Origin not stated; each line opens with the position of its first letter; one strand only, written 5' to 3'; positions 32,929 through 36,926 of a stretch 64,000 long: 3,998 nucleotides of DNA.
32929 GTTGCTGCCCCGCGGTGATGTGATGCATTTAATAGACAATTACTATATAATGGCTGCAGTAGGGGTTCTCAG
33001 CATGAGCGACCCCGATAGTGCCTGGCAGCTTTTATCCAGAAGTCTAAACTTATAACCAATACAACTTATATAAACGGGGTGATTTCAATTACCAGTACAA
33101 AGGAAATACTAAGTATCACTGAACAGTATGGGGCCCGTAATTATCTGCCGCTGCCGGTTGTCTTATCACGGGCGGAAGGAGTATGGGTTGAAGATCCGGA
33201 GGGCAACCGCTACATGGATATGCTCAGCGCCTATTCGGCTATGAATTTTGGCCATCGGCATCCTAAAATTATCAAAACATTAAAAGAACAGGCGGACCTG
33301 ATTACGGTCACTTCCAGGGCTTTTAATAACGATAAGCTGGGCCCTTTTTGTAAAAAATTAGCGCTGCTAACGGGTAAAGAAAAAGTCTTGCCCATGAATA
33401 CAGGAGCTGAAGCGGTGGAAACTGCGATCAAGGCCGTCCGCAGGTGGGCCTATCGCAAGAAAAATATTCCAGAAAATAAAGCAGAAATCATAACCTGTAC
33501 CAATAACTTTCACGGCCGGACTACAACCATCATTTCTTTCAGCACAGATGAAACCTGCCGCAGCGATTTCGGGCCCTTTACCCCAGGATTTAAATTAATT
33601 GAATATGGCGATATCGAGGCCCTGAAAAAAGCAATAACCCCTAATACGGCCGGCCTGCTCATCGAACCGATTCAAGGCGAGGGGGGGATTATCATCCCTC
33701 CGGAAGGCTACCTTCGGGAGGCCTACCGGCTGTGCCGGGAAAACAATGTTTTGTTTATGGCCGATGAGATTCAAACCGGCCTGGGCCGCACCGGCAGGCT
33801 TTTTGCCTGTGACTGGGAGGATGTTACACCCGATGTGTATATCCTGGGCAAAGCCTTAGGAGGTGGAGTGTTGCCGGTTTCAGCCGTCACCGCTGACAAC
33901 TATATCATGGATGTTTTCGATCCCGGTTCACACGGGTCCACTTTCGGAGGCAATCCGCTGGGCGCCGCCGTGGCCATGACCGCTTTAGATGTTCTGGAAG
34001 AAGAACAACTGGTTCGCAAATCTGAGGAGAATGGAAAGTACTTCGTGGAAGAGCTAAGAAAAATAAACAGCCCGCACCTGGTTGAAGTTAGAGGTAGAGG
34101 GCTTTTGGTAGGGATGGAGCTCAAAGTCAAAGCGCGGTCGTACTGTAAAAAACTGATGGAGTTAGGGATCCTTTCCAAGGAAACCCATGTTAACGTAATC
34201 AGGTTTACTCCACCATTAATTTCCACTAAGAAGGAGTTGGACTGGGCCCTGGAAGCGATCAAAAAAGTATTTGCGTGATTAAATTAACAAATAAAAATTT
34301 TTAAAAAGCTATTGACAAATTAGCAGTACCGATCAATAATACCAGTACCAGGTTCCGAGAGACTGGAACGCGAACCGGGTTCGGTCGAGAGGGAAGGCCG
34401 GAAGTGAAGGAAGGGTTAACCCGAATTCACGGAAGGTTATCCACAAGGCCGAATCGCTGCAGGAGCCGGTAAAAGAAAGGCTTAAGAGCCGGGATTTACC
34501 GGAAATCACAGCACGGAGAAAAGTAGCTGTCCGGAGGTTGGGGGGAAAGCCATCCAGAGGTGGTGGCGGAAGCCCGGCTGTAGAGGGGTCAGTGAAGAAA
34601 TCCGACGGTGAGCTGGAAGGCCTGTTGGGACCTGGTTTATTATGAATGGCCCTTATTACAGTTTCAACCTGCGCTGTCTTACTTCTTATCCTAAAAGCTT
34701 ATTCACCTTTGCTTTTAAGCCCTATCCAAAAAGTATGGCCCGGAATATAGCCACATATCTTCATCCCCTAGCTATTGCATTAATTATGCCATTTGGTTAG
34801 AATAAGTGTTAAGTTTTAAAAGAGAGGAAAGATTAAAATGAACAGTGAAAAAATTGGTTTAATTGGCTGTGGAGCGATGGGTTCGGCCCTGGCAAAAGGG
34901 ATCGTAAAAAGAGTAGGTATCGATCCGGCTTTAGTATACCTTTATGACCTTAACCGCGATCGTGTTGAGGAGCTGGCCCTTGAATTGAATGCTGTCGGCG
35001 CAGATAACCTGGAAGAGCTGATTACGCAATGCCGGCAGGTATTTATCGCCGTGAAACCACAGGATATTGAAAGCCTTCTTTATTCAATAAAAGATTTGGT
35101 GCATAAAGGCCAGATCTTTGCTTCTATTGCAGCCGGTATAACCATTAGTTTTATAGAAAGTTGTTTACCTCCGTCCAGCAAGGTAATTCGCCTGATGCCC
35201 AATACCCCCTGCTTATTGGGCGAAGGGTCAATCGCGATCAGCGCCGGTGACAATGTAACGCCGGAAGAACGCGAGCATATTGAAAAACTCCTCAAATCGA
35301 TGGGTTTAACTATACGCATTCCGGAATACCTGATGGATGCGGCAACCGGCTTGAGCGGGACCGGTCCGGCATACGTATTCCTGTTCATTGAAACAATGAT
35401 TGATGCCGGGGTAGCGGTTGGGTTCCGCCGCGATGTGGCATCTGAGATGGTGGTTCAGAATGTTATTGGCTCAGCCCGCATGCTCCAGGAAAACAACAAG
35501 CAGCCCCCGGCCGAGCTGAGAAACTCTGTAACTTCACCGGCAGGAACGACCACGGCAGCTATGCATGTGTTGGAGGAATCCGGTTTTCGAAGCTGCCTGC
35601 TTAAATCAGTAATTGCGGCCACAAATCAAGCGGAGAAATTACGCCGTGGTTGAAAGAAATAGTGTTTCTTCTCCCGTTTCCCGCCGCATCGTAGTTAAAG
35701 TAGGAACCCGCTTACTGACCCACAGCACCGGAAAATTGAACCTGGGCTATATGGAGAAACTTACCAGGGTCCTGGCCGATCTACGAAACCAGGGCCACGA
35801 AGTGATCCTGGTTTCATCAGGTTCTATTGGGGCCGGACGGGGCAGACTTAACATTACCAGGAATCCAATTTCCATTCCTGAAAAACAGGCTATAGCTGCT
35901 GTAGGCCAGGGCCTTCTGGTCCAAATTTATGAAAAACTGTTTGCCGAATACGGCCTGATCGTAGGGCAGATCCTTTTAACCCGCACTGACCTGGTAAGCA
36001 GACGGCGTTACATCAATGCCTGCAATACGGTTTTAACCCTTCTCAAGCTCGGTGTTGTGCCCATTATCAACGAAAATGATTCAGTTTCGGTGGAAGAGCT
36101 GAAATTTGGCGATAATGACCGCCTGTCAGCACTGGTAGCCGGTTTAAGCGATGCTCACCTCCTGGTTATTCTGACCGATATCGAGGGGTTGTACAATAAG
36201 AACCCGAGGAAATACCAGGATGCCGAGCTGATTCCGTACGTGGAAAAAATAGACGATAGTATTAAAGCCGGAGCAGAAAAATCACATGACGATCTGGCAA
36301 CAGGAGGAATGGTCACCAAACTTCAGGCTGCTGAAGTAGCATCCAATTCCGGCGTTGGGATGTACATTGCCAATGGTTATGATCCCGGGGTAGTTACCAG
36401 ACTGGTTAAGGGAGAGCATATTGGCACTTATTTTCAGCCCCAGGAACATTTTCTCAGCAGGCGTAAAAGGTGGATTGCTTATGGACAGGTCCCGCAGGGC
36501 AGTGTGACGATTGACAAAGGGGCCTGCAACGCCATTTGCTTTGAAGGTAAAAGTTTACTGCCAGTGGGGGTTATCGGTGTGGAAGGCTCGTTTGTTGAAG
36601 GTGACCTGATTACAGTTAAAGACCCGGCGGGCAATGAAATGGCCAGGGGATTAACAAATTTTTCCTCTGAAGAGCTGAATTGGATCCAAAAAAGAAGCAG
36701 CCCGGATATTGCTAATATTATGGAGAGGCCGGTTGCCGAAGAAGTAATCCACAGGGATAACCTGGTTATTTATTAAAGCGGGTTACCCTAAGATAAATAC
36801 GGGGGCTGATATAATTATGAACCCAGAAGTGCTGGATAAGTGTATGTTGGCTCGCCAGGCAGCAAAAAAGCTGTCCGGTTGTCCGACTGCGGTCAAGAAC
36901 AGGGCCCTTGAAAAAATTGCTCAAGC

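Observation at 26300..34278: A complete ornithine oxidative-fermentation cluster (ord-ortA-ortB-oraS-oraE-reactivase) joined to an ornithine aminotransferase and proCBA, with no ornithine racemase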

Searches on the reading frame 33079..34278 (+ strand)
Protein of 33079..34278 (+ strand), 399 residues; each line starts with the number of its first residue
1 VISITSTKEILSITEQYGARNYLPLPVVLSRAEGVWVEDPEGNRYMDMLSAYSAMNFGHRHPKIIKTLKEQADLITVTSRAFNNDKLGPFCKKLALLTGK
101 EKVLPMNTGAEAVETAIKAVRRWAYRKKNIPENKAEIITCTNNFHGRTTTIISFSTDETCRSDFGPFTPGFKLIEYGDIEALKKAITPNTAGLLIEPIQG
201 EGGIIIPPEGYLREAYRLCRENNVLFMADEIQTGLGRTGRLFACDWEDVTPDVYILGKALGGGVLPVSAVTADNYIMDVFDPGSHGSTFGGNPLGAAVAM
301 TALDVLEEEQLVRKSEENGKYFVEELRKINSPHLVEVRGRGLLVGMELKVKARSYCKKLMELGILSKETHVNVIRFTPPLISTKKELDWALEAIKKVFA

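Call 4: search_protein_families(library=ncbifam, proteins=[window:33079-34278:+])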
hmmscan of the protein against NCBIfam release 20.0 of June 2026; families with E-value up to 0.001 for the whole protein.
window:33079-34278:+ (399 aa): 69 families (the best 25 are shown)
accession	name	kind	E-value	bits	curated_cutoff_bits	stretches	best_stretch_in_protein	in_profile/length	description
NF003145.0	PRK04073.1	equivalog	3.1e-199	661.4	656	1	5-398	2-395/396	ornithine--oxo-acid transaminase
TIGR01885.1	Orn_aminotrans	equivalog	2.2e-160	533.8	378.4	1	7-398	1-401/402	ornithine--oxo-acid transaminase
TIGR00707.1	argD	subfamily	1.1e-110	370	410.05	1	20-398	4-380/381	acetylornithine/succinylornithine family transaminase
NF002325.0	PRK01278.1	subfamily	3.9e-105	351.7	372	1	21-397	9-385/395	acetylornithine transaminase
NF002874.0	PRK03244.1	equivalog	2e-98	329.8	457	1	8-398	8-392/399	acetylornithine transaminase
NF002797.0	PRK02936.1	equivalog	2.6e-90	303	496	1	21-398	7-377/385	acetylornithine transaminase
NF042418.1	LysJ_Th_th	equivalog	1.3e-89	300.8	700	1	11-399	4-386/386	[LysW]-aminoadipate semialdehyde transaminase LysJ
NF003468.0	PRK05093.1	subfamily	1.7e-89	300.3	522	1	20-397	18-398/405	acetylornithine/succinyldiaminopimelate transaminase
TIGR03246.1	arg_catab_astC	subfamily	2e-86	290.5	609.95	1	16-396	8-391/397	acetylornithine/succinylornithine family transaminase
NF004426.0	PRK05769.1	equivalog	5.6e-85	285.8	552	2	174-398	205-437/441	acetyl ornithine aminotransferase family protein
NF053554.1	prodigi_MAP_PigE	equivalog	8.6e-84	282.4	850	1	28-351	403-730/837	prodigiosin MAP biosynthesis aminotransferase PigE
NF008570.0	PRK11522.1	equivalog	4.6e-81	272.8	612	1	33-398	76-454/464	putrescine aminotransferase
NF009047.0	PRK12381.1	subfamily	6.1e-81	272.3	630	1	19-395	15-394/406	bifunctional succinylornithine transaminase/acetylornithine transaminase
NF045491.1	LysJ_Sulfobales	equivalog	1.1e-78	264.8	700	1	28-396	13-375/386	[LysW]-aminoadipate semialdehyde/glutamate semialdehyde transaminase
NF005993.0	PRK08117.1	subfamily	1.1e-77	261.5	574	2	182-398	199-427/433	aspartate aminotransferase family protein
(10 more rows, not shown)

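Call 5: search_protein_families(library=pfam, proteins=[window:33079-34278:+])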
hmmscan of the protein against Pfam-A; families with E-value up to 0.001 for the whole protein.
window:33079-34278:+ (399 aa): 2 families
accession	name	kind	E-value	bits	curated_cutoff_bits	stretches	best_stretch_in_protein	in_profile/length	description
PF00202.27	Aminotran_3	-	3.9e-128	428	30.5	1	17-397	1-402/403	Aminotransferase class-III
PF00155.27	Aminotran_1_2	-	1.8e-05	24.6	19.7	1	178-381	129-338/361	Aminotransferase class I and II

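Call 40: search_solved_structures(query=window:33079-34278:+, max_evalue=1e-40, show_alignments=2)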
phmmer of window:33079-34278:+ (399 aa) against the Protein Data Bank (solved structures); distinct sequences matched with E-value up to 1e-40: 59.
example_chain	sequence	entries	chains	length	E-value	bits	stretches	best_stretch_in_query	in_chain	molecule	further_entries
3ruy_A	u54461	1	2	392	3.9e-168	562.4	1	8-398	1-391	Ornithine aminotransferase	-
5viu_A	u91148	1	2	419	1.5e-135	455.1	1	8-396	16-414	Acetylornithine aminotransferase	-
5vwo_A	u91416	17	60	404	7.2e-120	403.5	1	10-397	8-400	Ornithine aminotransferase, mitochondrial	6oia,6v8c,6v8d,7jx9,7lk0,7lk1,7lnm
1gbn_A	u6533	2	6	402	7.7e-120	403.4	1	10-397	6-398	ORNITHINE AMINOTRANSFERASE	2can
10lw_A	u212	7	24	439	9.1e-120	403.2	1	10-397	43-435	Ornithine aminotransferase, mitochondrial | ORNITHINE AMINOTRANSFERASE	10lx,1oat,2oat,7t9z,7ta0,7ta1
9y3m_B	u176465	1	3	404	4.9e-119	400.7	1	10-397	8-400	Ornithine aminotransferase, renal form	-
6hx7_A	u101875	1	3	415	5.2e-119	400.7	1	10-397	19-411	Ornithine aminotransferase, mitochondrial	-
2byj_A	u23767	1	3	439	1.2e-118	399.5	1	10-397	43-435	ORNITHINE AMINOTRANSFERASE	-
4zlv_A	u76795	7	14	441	1e-117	396.4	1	8-392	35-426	Ornithine aminotransferase, mitochondrial, putative | Ornithine aminotransferase, mitochondrial | Aminotransferase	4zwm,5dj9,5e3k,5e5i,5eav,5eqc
4nog_A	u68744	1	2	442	1e-117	396.4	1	8-392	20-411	Putative ornithine aminotransferase, mitochondrial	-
2byl_A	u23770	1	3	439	3.8e-116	391.2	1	10-397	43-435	ORNITHINE AMINOTRANSFERASE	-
1z7d_A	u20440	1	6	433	4.8e-116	390.9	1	12-396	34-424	ornithine aminotransferase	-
3lg0_A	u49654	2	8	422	2.8e-115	388.4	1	6-396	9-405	Ornithine aminotransferase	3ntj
2eh6_A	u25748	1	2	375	3.2e-78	266.4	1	18-397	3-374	Acetylornithine aminotransferase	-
1vef_A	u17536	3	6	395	2.4e-75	256.9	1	26-399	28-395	Acetylornithine/acetyl-lysine aminotransferase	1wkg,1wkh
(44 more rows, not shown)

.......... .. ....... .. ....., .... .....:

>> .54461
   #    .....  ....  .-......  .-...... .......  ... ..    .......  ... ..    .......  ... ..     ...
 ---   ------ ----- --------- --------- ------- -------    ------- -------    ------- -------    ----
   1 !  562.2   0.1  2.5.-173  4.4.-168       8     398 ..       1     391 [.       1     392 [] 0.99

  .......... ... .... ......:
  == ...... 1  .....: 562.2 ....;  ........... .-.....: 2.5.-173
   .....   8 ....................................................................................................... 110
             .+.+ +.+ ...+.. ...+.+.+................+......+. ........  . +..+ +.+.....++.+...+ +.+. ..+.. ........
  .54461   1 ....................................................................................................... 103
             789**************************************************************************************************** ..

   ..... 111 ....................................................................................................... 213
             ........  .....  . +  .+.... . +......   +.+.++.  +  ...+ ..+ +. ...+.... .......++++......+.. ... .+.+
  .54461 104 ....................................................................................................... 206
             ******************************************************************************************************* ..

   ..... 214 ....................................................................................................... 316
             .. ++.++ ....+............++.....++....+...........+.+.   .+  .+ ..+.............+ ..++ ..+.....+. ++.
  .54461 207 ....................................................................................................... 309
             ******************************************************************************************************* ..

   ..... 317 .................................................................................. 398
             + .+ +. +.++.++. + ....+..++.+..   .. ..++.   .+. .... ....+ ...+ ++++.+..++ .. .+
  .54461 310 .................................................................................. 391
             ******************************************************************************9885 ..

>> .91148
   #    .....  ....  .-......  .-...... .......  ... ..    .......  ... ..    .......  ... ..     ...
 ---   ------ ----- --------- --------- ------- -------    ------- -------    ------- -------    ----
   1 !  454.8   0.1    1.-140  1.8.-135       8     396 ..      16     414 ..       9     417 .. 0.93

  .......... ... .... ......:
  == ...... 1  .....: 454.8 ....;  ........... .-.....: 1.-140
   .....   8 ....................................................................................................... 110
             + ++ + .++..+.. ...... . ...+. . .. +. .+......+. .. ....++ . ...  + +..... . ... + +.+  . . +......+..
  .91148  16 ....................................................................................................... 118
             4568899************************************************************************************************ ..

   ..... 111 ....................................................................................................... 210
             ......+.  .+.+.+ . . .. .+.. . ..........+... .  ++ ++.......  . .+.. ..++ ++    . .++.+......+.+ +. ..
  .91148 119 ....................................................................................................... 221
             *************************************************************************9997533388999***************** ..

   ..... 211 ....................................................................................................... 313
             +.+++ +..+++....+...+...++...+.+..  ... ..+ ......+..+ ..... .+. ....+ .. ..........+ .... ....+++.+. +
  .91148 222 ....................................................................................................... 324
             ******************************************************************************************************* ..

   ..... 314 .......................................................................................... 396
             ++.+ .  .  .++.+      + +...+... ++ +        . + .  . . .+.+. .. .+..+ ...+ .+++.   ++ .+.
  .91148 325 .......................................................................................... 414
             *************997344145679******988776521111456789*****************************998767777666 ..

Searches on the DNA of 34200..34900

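Call 27: search_rna_families(source=window, start=34200, end=34900, threshold=evalue, max_evalue=1)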
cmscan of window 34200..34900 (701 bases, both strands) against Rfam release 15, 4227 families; matches with E-value up to 1: 0.
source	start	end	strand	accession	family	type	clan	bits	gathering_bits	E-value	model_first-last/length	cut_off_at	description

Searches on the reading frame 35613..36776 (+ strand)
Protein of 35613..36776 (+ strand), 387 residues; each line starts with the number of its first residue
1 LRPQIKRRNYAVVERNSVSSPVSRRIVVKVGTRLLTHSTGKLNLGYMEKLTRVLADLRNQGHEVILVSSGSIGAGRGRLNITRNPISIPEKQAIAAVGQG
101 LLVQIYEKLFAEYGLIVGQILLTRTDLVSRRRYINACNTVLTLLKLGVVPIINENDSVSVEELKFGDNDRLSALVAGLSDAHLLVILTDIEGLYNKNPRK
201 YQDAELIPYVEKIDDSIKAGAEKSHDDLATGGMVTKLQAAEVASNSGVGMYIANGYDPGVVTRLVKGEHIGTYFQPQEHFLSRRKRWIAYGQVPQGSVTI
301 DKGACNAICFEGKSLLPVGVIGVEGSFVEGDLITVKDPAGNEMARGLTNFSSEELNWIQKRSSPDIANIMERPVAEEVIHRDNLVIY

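Call 4: search_protein_families(library=ncbifam, proteins=[window:35613-36776:+])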
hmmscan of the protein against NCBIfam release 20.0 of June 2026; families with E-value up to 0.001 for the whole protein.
window:35613-36776:+ (387 aa): 13 families
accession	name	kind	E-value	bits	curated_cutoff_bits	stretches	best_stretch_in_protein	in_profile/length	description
TIGR01027.1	proB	equivalog_domain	8.9e-134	446.2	186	1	24-386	1-363/363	glutamate 5-kinase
TIGR01092.1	P5CS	equivalog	4.3e-49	167.4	796.75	1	24-280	8-279/715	delta l-pyrroline-5-carboxylate synthetase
NF040647.1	IPPK_Arch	equivalog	2.9e-15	56.2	120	1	124-273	107-258/259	isopentenyl phosphate kinase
TIGR02076.1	pyrH_arch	equivalog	1.1e-11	44.8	158.05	1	169-273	119-220/222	UMP kinase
NF010659.0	PRK14058.1-1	equivalog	7.9e-07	28.5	223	1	138-253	141-247/267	[LysW]-aminoadipate kinase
NF010661.0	PRK14058.1-3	equivalog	1.2e-06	27.8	251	1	149-252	158-249/283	acetylglutamate/acetylaminoadipate kinase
TIGR00761.1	argB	equivalog_domain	4e-06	26.5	151.3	1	126-248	115-226/231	acetylglutamate kinase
NF006234.1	PRK08373.1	subfamily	3.1e-05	23.4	237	1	138-212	155-232/338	aspartate kinase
TIGR03684.1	arCOG00985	hypoth_equivalog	3.6e-05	23.6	120.6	1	292-355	69-132/154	arCOG04150 universal archaeal PUA-domain protein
TIGR02078.1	AspKin_pair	subfamily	6.8e-05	22.4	242.4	1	136-212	146-225/327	putative Pyrococcus aspartate kinase subunit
NF010367.0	PRK13795.1-2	equivalog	0.00022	19.8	456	1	283-355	115-185/584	hypothetical protein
NF004579.0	PRK05925.1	equivalog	0.00043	19.4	665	1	166-227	188-251/440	aspartate kinase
NF006959.0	PRK09436.1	equivalog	0.00072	17.7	726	0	154-209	193-248/819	bifunctional aspartate kinase/homoserine dehydrogenase I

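Call 5: search_protein_families(library=pfam, proteins=[window:35613-36776:+])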
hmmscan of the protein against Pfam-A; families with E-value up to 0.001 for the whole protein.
window:35613-36776:+ (387 aa): 2 families
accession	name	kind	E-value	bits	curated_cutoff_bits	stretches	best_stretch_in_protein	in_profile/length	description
PF00696.33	AA_kinase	-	4.2e-44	151.5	24.9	1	25-254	2-234/234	Amino acid kinase family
PF01472.26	PUA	-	6.1e-19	68.2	24.8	1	296-369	1-73/74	PUA domain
